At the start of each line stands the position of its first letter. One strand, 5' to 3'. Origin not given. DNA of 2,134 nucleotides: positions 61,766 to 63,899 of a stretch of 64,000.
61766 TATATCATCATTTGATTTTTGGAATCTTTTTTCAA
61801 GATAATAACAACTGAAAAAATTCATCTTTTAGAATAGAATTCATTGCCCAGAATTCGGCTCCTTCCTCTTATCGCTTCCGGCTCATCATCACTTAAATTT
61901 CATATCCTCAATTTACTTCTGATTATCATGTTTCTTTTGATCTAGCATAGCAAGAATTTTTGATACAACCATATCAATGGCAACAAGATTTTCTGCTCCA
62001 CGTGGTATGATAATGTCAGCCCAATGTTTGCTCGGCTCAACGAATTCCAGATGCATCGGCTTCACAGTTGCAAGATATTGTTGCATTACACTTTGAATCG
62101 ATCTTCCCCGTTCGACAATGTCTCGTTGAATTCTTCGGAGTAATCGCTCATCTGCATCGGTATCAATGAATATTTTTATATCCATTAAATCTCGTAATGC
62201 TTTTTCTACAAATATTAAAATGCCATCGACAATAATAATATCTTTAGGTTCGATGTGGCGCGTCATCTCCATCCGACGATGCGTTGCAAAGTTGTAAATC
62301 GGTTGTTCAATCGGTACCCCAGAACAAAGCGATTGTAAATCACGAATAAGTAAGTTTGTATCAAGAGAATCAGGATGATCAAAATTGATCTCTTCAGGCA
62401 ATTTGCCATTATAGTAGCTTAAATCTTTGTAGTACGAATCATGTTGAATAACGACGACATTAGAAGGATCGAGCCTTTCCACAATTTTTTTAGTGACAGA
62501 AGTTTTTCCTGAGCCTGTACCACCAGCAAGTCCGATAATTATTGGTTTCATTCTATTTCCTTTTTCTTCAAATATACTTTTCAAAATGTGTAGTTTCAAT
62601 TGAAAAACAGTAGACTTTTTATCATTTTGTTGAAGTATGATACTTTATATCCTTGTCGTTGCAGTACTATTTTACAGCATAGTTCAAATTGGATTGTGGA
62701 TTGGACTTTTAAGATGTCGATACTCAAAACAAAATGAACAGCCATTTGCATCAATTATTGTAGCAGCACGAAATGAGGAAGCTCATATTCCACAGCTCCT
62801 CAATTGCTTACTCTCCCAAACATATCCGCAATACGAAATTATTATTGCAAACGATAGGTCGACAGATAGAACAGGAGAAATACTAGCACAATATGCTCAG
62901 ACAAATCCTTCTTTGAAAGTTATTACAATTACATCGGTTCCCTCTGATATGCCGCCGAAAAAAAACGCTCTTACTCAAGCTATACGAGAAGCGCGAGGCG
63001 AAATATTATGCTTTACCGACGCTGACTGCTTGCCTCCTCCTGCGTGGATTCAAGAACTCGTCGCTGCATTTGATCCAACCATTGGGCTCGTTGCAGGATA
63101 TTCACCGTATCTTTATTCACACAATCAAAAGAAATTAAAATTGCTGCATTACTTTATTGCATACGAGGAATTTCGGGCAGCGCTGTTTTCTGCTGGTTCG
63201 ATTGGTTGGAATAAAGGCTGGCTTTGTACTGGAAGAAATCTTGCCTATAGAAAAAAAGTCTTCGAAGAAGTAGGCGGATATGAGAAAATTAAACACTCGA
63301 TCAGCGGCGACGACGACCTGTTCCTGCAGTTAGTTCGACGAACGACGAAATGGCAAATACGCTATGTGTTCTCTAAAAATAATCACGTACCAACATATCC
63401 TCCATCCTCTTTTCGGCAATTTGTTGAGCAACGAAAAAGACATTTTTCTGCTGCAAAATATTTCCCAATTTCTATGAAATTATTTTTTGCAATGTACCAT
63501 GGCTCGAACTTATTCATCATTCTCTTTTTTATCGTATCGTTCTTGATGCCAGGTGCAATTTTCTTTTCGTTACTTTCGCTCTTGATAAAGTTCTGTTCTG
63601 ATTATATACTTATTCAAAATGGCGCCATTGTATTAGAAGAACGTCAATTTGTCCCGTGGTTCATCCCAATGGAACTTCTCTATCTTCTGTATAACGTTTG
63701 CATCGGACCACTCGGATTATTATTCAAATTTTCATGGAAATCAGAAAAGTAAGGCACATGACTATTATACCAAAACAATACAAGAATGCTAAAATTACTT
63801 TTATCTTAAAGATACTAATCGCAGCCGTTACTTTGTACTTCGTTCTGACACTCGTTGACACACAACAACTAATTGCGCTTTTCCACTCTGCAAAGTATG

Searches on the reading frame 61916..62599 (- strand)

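Call 61: search_protein_families(library=ncbifam, proteins=[window:61916-62599:-], max_evalue=0.001)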
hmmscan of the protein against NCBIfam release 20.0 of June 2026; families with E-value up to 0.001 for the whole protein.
window:61916-62599:- (228 aa): 15 families
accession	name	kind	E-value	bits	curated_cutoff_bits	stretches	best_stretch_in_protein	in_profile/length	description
NF004018.0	PRK05480.1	equivalog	2.3e-85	285.3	180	1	17-222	4-209/210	uridine kinase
TIGR00235.1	udk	equivalog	4.9e-77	258.2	220.3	1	18-219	5-206/207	uridine kinase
NF005655.0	PRK07429.1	subfamily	1e-32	113.6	236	1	17-199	6-184/326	phosphoribulokinase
NF006085.0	PRK08233.1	equivalog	1.3e-17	64.2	198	1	17-219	3-177/184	hypothetical protein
TIGR00554.2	panK_bact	equivalog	1.7e-09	37.4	235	1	9-150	71-228/310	type I pantothenate kinase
NF005807.0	PRK07667.1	equivalog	4.4e-09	36.2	221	1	6-198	7-192/193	kinase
NF006743.0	PRK09270.1-2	equivalog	3e-08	33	227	1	16-200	25-214/217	nucleoside/nucleotide kinase family protein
NF006746.0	PRK09270.1-5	subfamily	5.5e-07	28.7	250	1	5-158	8-170/210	nucleoside/nucleotide kinase family protein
NF005115.0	PRK06547.1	equivalog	6.1e-05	22.5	173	0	14-56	10-50/172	hypothetical protein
NF002879.0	PRK03333.1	equivalog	0.00011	21.3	215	0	106-163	92-149/395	dephospho-CoA kinase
TIGR00152.1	TIGR00152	equivalog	0.00032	20.6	65.55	0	21-57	1-34/188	dephospho-CoA kinase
TIGR00017.1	cmk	equivalog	0.0007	19.3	135.55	0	116-180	117-176/217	(d)CMP kinase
TIGR00176.1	mobB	equivalog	0.00077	19.5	76.2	0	21-55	1-37/155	molybdopterin-guanine dinucleotide biosynthesis protein B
NF004041.0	PRK05541.1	subfamily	0.00079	19.5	127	0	18-55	6-45/176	adenylyl-sulfate kinase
NF006745.0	PRK09270.1-4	equivalog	0.00085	18.3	228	0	78-160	113-197/246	nucleoside/nucleotide kinase family protein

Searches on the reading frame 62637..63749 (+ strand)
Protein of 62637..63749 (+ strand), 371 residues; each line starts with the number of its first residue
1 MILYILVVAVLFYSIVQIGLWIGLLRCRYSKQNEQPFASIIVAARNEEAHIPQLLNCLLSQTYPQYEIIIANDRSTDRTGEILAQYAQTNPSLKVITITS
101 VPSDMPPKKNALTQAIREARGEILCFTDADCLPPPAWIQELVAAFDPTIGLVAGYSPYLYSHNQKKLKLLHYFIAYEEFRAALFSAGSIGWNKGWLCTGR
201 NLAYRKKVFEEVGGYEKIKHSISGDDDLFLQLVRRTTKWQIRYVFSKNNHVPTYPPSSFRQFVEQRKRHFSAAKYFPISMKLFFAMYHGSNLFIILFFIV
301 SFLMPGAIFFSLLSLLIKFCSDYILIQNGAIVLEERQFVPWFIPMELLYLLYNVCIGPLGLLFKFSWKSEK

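Call 59: search_protein_families(library=pfam, proteins=[window:62637-63749:+], max_evalue=0.000001)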
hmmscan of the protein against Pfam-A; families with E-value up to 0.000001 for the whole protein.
window:62637-63749:+ (371 aa): 5 families
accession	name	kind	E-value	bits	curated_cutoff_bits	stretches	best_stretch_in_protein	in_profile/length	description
PF00535.33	Glycos_transf_2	-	2.4e-28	99.6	23.3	1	39-212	1-167/168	Glycosyl transferase family 2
PF13641.12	Glyco_tranf_2_3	-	6.1e-19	69.4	27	1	38-269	3-227/230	Glycosyltransferase like family 2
PF13506.12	Glyco_transf_21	-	7.4e-16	58.5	21.7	1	91-264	1-167/174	Glycosyl transferase family 21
PF10111.15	Glyco_tranf_2_2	-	1.9e-08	34.6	27.3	1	40-266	2-235/276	Glycosyltransferase like family 2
PF13632.12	Glyco_trans_2_3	-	3e-08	34.2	27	1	197-350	72-195/198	Glycosyl transferase family group 2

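Call 88: find_encoding_contigs(protein=window:62637-63749:+, flank=10000, max_places=2)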
Protein window:62637-63749:+ (371 aa): 3 contigs read that carry it; 2 places shown.
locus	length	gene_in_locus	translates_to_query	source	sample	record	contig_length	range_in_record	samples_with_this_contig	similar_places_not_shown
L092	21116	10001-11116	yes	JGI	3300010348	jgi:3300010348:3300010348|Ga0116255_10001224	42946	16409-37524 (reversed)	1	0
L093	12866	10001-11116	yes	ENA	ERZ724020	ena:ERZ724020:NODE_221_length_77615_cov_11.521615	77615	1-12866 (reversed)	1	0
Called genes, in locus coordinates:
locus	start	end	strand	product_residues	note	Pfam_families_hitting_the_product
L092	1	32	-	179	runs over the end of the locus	PF00156:Pribosyltran, PF14681:UPRTase (weak)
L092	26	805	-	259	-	PF00378:ECH_1, PF16113:ECH_2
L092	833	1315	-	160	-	PF13404:HTH_AsnC-type, PF13412:HTH_24, PF01022:HTH_5 (weak), PF01047:MarR (weak), PF01037:AsnC_trans_reg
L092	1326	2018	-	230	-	PF00834:Ribul_P_3_epim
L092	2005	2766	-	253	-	PF03793:PASTA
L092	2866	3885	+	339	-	PF02163:Peptidase_M50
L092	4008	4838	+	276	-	-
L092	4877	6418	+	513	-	PF15902:Sortilin-Vps10 (faint), PF02012:BNR (faint)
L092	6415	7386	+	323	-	-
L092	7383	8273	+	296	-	PF11751:PorP_SprF (weak), PF19572:PorV (faint)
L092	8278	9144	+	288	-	PF00535:Glycos_transf_2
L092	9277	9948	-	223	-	PF06414:Zeta_toxin (weak), PF00485:PRK, PF01121:CoaE (faint), PF13238:AAA_18 (weak)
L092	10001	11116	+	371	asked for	PF13506:Glyco_transf_21, PF00535:Glycos_transf_2, PF10111:Glyco_tranf_2_2, PF13641:Glyco_tranf_2_3, PF13632:Glyco_trans_2_3 (weak)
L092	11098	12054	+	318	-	PF03706:LPG_synthase_TM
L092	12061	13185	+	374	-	PF13506:Glyco_transf_21, PF00535:Glycos_transf_2, PF10111:Glyco_tranf_2_2, PF13641:Glyco_tranf_2_3, PF13632:Glyco_trans_2_3 (weak)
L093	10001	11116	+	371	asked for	PF13506:Glyco_transf_21, PF00535:Glycos_transf_2, PF10111:Glyco_tranf_2_2, PF13641:Glyco_tranf_2_3, PF13632:Glyco_trans_2_3 (weak)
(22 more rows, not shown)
